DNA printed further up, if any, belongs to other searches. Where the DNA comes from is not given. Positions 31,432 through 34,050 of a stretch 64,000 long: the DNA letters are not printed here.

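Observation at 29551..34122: Second Gabija-like pair in an island abutting tRNA-Arg(CCG)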

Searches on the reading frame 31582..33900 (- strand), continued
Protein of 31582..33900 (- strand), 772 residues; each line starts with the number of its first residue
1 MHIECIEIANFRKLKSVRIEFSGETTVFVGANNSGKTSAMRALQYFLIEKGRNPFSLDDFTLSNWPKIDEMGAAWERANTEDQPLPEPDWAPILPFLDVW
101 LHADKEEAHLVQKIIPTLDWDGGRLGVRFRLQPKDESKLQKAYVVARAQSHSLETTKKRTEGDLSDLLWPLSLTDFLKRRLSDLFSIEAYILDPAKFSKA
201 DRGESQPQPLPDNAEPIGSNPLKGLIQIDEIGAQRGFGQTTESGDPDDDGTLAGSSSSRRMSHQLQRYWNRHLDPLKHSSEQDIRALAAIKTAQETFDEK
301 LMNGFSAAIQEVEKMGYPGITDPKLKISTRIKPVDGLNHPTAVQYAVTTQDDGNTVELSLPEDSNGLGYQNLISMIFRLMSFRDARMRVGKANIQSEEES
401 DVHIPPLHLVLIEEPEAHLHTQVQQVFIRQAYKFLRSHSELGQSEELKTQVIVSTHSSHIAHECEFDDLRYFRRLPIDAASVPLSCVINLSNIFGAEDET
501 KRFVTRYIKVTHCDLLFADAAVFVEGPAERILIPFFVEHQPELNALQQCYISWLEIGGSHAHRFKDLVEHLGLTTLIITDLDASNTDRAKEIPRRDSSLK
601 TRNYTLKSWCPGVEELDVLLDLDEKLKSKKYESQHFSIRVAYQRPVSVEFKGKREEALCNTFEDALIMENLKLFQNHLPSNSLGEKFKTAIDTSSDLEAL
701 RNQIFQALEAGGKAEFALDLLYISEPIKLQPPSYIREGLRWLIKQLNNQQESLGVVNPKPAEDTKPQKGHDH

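Call 38: find_encoding_contigs(protein=P0049, flank=8000, max_places=2)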
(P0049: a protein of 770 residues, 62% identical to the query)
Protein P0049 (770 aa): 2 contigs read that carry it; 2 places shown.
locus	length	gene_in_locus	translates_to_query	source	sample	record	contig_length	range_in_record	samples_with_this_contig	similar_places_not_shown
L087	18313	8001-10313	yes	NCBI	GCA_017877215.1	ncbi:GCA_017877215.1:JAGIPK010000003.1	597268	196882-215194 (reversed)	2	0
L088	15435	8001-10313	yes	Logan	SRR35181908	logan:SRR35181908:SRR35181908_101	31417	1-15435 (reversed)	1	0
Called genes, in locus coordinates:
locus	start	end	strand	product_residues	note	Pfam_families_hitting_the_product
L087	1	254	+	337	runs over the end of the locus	PF13379:NMT1_2 (faint), PF09084:NMT1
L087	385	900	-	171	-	PF04229:GrpB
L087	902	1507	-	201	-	-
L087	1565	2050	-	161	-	-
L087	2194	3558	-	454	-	-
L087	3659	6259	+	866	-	-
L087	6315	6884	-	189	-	PF00589:Phage_integrase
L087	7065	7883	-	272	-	PF00528:BPD_transp_1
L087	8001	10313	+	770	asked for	PF13175:AAA_15, PF13304:AAA_21 (weak), PF13175:AAA_15, PF20469:OLD-like_TOPRIM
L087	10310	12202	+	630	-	PF00580:UvrD-helicase, PF13245:AAA_19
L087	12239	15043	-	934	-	PF20464:MmeI_N, PF20465:MmeI_hel, PF20473:MmeI_Mtase, PF20466:MmeI_TRD, PF20467:MmeI_C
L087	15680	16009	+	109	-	-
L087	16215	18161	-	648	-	PF00672:HAMP, PF00015:MCPsignal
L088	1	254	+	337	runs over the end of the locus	PF13379:NMT1_2 (faint), PF09084:NMT1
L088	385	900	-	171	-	PF04229:GrpB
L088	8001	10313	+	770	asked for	PF13175:AAA_15, PF13304:AAA_21 (weak), PF13175:AAA_15, PF20469:OLD-like_TOPRIM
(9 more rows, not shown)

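Call 42: search_solved_structures(query=window:31582-33900:-, max_evalue=0.000001, show_alignments=2)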
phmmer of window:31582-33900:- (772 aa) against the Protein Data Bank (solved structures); distinct sequences matched with E-value up to 0.000001: 6.
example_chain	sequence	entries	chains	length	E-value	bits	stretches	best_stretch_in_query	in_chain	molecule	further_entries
8wy4_A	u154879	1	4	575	5.4e-10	41.3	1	408-654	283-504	Endonuclease GajA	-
8jq9_B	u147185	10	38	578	5.5e-10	41.2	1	408-654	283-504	Endonuclease GajA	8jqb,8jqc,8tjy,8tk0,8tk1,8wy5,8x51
8j4t_A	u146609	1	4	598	6.2e-10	41.1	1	408-654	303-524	Endonuclease GajA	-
8sm3_A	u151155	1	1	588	7.9e-10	40.7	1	408-654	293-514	Endonuclease GajA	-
8u7i_A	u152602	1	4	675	1e-09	40.4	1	408-654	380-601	Endonuclease GajA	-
6p74_A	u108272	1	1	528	6.7e-08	34.3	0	408-599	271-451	Putative ATP-dependent endonuclease of the OLD family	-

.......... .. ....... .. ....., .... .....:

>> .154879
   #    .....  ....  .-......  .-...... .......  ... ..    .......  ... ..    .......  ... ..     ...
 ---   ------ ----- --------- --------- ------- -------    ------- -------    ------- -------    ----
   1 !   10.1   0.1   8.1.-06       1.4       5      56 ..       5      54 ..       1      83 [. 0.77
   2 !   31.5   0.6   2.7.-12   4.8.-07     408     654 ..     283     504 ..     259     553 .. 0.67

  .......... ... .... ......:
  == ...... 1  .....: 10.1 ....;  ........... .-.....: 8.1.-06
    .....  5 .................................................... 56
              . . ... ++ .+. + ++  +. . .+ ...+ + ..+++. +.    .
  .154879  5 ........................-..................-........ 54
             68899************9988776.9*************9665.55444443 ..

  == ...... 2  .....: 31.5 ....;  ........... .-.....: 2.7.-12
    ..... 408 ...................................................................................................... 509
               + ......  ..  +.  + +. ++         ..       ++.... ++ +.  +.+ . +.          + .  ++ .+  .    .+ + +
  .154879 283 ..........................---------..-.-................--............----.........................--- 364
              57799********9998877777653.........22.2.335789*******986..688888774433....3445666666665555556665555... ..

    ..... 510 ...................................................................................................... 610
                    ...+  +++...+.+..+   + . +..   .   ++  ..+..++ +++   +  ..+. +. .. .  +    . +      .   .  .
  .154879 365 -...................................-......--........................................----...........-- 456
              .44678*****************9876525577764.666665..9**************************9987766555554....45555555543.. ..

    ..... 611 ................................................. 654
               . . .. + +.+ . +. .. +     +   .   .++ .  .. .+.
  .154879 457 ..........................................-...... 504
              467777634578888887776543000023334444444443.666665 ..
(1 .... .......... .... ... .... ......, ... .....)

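Call 58: search_dna_similar(query=window:31582-33900:-, collection=plasmids, mode=protein, max_rows=12)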
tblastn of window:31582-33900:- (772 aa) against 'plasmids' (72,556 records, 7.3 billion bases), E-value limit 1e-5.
Records with a match: 363; places in all: 368; records where one place covers at least 80% of the query: 90.
Best place of each record, by identity: <60% 363.
By first word of the organism name: Rhizobium 46; Klebsiella 34; Burkholderia 24; Bacillus 22; Agrobacterium 21; Citrobacter 21; Sinorhizobium 17; Enterobacter 14; Phaeobacter 13; Aeromonas 9; and 75 more.
By predicted mobility (MOB-suite, as given by PLSDB): conjugative 214; non-mobilizable 97; mobilizable 52.
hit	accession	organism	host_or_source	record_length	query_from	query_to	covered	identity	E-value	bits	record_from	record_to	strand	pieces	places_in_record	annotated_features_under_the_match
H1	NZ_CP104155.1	Rhizobium sophoriradicis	Phaseolus vulgaris,cell culture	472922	1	766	99%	55.0%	0e+0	833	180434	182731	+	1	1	AAA family ATPase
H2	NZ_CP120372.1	Sinorhizobium numidicum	Argyrolobium uniflorum,Cell culture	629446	1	762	99%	55.0%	0e+0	834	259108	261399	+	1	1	AAA family ATPase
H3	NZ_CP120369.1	Sinorhizobium numidicum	Argyrolobium uniflorum,Cell culture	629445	1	762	99%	55.0%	0e+0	834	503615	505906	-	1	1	AAA family ATPase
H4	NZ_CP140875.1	Rhizobium beringeri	Trifolium pratense,whole organism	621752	1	762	99%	53.6%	0e+0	824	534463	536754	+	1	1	AAA family ATPase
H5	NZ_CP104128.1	Sinorhizobium sp. M103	Phaseolus vulgaris,cell ...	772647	1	763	99%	49.0%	3e-180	659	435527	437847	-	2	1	none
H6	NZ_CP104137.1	Sinorhizobium sp. C101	Phaseolus vulgaris,cell ...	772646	1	763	99%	49.0%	3e-180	659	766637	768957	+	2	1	none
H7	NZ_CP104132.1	Sinorhizobium sp. K101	Phaseolus vulgaris,cell ...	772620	1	763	99%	49.0%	3e-180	659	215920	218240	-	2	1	none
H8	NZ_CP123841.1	Agrobacterium tumefaciens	-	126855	1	750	97%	49.1%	0e+0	684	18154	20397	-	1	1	AAA family ATPase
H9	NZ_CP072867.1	Rhizobium sp. NLR16a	lentil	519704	1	750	97%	48.9%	0e+0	670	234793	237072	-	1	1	AAA family ATPase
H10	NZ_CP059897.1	Ciceribacter thiooxidans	mixed culture,soil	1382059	1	750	97%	48.9%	0e+0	656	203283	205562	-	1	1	none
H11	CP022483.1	Ralstonia solanacearum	peanut,cell culture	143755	1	761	99%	47.6%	0e+0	665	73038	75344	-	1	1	ATP-dependent endonuclease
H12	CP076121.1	Ralstonia solanacearum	Solanum muricatum,cell culture,stem,stem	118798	1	761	99%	47.6%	0e+0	665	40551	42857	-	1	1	AAA family ATPase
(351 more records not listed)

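Call 59: search_dna_similar(query=window:31582-33900:-, collection=phages, mode=protein, max_rows=10)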
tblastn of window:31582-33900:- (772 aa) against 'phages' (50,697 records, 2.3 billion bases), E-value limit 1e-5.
Records with a match: 4; places in all: 4; records where one place covers at least 80% of the query: 1.
Best place of each record, by identity: <60% 4.
By first word of the organism name: Bacteriophage 3; Pseudomonas 1.
By host as written in the record: - 3; Pseudomonas aeruginosa 02-5867 1.
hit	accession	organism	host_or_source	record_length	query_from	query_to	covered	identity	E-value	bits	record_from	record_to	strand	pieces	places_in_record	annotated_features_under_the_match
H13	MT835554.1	Bacteriophage sp.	human fecal samples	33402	1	765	99%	43.8%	0e+0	584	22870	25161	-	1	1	record has no annotation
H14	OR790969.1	Pseudomonas phage PfAC02b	Pseudomonas aeruginosa 02-5867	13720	29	538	66%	21.1%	5e-20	101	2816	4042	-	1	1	ATP-dependent endonuclease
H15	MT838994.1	Bacteriophage sp.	human fecal samples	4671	365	611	32%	28.2%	5e-16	89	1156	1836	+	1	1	record has no annotation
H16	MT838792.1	Bacteriophage sp.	human fecal samples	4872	365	564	26%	29.4%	6e-7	59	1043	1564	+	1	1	record has no annotation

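Call 60: predict_structure(alignment_id=A3)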
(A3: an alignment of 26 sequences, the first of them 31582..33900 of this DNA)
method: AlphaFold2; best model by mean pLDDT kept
length: 772 residues; sequences in the alignment: 26
mean_pLDDT: 72.2   pTM: 0.66
mean pLDDT of the five models: 72.2, 68.5, 63.7, 61.9, 56.2
residues with pLDDT >= 90: 141; 70-90: 351; 50-70: 158; < 50: 122
segments of 3 or more residues with pLDDT < 50: 236-279, 321-367, 755-772
pLDDT, mean of each block of 10 residues (from residue 1): 90 86 83 78 84 79 87 92 89 91 78 64 83 91 89 66 56 87 89 84 77 79 80 49 30 27 36 48 53 50 55 58 39 34 30 34 43 66 70 60 74 65 70 67 64 72 67 63 67 74 71 71 90 91 83 83 88 90 89 88 91 92 90 84 89 87 90 74 78 89 83 81 84 94 85 47 34 31
secondary structure, 60 per line:
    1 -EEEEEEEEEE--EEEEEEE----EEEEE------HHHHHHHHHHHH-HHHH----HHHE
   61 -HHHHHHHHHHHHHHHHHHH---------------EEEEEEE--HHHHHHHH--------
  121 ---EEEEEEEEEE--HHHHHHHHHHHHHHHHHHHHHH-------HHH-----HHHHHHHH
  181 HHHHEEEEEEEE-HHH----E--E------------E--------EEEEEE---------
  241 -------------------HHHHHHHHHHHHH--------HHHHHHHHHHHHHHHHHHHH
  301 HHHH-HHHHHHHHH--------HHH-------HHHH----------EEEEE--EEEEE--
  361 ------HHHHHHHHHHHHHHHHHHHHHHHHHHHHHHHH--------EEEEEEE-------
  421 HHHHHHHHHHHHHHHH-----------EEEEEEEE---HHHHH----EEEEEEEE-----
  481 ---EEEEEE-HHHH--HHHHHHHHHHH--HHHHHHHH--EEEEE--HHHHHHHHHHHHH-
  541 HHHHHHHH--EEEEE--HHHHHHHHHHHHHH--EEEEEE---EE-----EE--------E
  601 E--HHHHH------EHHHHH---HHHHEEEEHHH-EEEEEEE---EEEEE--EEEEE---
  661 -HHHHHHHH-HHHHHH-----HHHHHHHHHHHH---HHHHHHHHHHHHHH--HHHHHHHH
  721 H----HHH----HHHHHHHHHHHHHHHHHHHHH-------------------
elements in order (helices of 4 or more, strands of 3 or more residues): E2-11 E14-20 E25-29 H36-47 H49-52 H62-80 E96-102 H105-112 E124-133 H136-157 H173-184 E185-192 E226-231 H260-272 H281-304 H306-314 H333-336 E347-351 E354-358 H367-398 E407-413 H421-436 E448-455 H459-463 E468-475 E484-489 H491-494 H497-507 H510-517 E520-524 H527-539 H541-548 E551-555 H558-571 E574-579 H604-608 H616-620 H624-627 E628-631 E636-642 E646-650 E653-657 H662-669 H671-676 H682-693 H697-710 H713-721 H733-753

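Call 62: fold_search(model_id=the predicted structure, library=pdb)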
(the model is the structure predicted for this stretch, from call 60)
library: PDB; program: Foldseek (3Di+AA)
matches with E <= 10: 700; with E <= 0.001: 169
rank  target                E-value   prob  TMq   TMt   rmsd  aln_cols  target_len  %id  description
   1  8x5i_B                8.2e-17  1.00  0.36  0.47  18.9       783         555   14  Structure of ATP/Mg2+ bound Gabija GajA (released 2024-02-28)
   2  8u7i_A                1.3e-16  1.00  0.35  0.42  19.6       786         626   14  Structure of the phage immune evasion protein Gad1 bound to the Gabija GajAB complex (released 2023-11-22)
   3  8x5i_D                2.1e-15  1.00  0.36  0.47  18.9       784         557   15  Structure of ATP/Mg2+ bound Gabija GajA (released 2024-02-28)
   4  8sm3_A                7.0e-14  1.00  0.35  0.46  18.3       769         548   16  Structure of Bacillus cereus VD045 Gabija GajA-GajB Complex (released 2023-11-22)
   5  9x94_J                1.1e-13  1.00  0.31  0.33  24.2       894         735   12  Apo Retron-Eco8 complex (released 2026-03-18)
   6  9x9b_B                2.5e-13  1.00  0.33  0.34  24.1       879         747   13  Retron-Eco8 complex with ATP-Mg2+ (released 2026-03-04)
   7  6p74                  5.3e-13  1.00  0.32  0.46  17.9       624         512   17  OLD nuclease from Thermus Scotoductus (released 2020-01-29)
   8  9x94_F                1.2e-12  1.00  0.32  0.34  22.8       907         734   13  Apo Retron-Eco8 complex (released 2026-03-18)
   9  9lpa_B                2.9e-12  1.00  0.32  0.33  23.0       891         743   12  The cryo-EM structure of retron Eco8 in an active state (released 2025-11-19)
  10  9p4j_A                5.0e-12  1.00  0.33  0.34  24.0       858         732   13  The structure of Retron Eco8 in Apo state (released 2025-11-12)
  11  8x5i_A                5.9e-12  1.00  0.36  0.53  11.2       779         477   13  Structure of ATP/Mg2+ bound Gabija GajA (released 2024-02-28)
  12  9lp9_B                9.1e-12  1.00  0.33  0.34  24.0       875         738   12  The cryo-EM structure of retron Eco8 in a standby state (released 2025-11-19)
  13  8x5i_C                1.1e-11  1.00  0.36  0.53  11.0       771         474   13  Structure of ATP/Mg2+ bound Gabija GajA (released 2024-02-28)
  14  8tjy_A                1.2e-11  1.00  0.36  0.53  12.2       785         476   12  Structure of Gabija AB complex (released 2024-04-24)
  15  8j4t_A                6.6e-11  1.00  0.33  0.49  13.5       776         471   12  GajA-GajB complex (released 2024-02-21)
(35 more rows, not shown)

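Call 64: find_encoding_contigs(protein=P0015, flank=8000, max_places=2)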
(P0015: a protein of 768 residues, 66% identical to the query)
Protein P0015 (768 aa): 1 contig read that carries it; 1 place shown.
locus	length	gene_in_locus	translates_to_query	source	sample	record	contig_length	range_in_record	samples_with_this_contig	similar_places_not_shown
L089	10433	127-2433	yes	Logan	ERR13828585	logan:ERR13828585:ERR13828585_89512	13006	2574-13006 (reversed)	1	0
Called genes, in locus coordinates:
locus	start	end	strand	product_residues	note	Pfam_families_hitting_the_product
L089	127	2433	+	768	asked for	PF02463:SMC_N (faint), PF13175:AAA_15, PF13476:AAA_23 (weak), PF13175:AAA_15, PF13304:AAA_21 (weak), PF20469:OLD-like_TOPRIM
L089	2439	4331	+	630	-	PF00580:UvrD-helicase, PF13245:AAA_19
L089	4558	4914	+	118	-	PF13560:HTH_31 (weak)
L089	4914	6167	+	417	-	PF13657:Couple_hipA (faint), PF07804:HipA_C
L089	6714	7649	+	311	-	PF02265:S1-P1_nuclease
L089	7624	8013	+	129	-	PF00376:MerR, PF13411:MerR_1, PF09278:MerR-DNA-bind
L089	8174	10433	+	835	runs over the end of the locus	PF04945:YHS, PF24273:TRASH_HVO_1752_C (faint), PF04945:YHS, PF19335:HMBD, PF00122:E1-E2_ATPase, PF00702:Hydrolase, PF08282:Hydrolase_3 (faint)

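Call 65: find_encoding_contigs(protein=P0021, flank=8000, max_places=2)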
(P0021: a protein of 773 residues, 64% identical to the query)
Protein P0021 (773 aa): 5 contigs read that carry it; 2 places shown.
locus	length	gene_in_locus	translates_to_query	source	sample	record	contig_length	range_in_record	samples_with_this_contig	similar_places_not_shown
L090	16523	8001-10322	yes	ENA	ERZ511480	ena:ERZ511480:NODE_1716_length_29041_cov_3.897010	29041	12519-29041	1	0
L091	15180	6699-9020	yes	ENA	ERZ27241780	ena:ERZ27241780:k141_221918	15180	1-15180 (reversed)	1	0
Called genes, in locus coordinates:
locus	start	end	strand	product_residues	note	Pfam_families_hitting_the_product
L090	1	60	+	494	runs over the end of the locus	PF00089:Trypsin, PF13365:Trypsin_2, PF00595:PDZ, PF13180:PDZ_2, PF17820:PDZ_6 (weak), PF13180:PDZ_2 (weak)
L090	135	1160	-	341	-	PF01522:Polysacc_deac_1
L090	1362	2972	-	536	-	PF00239:Resolvase, PF13408:Zn_ribbon_recom (weak)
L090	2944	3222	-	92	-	-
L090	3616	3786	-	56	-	-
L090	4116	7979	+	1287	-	PF20465:MmeI_hel, PF02384:N6_Mtase, PF20473:MmeI_Mtase, PF07669:Eco57I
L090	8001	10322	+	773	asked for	PF02463:SMC_N (faint), PF13175:AAA_15, PF13304:AAA_21 (weak), PF20469:OLD-like_TOPRIM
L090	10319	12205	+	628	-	PF00580:UvrD-helicase, PF13245:AAA_19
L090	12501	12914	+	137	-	-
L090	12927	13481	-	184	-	PF00239:Resolvase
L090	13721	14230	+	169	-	-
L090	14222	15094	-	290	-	-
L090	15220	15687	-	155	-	-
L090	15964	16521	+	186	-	?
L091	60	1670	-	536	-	PF00239:Resolvase, PF13408:Zn_ribbon_recom (weak)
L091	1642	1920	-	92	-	-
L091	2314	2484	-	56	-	-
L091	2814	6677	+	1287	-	PF20465:MmeI_hel, PF02384:N6_Mtase, PF20473:MmeI_Mtase, PF07669:Eco57I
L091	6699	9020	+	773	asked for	PF02463:SMC_N (faint), PF13175:AAA_15, PF13304:AAA_21 (weak), PF20469:OLD-like_TOPRIM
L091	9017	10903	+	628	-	PF00580:UvrD-helicase, PF13245:AAA_19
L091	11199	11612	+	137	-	-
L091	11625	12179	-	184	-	PF00239:Resolvase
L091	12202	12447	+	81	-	-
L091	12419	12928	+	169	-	-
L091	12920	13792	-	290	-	-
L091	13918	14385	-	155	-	-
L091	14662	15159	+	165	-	PF07275:ArdA (weak)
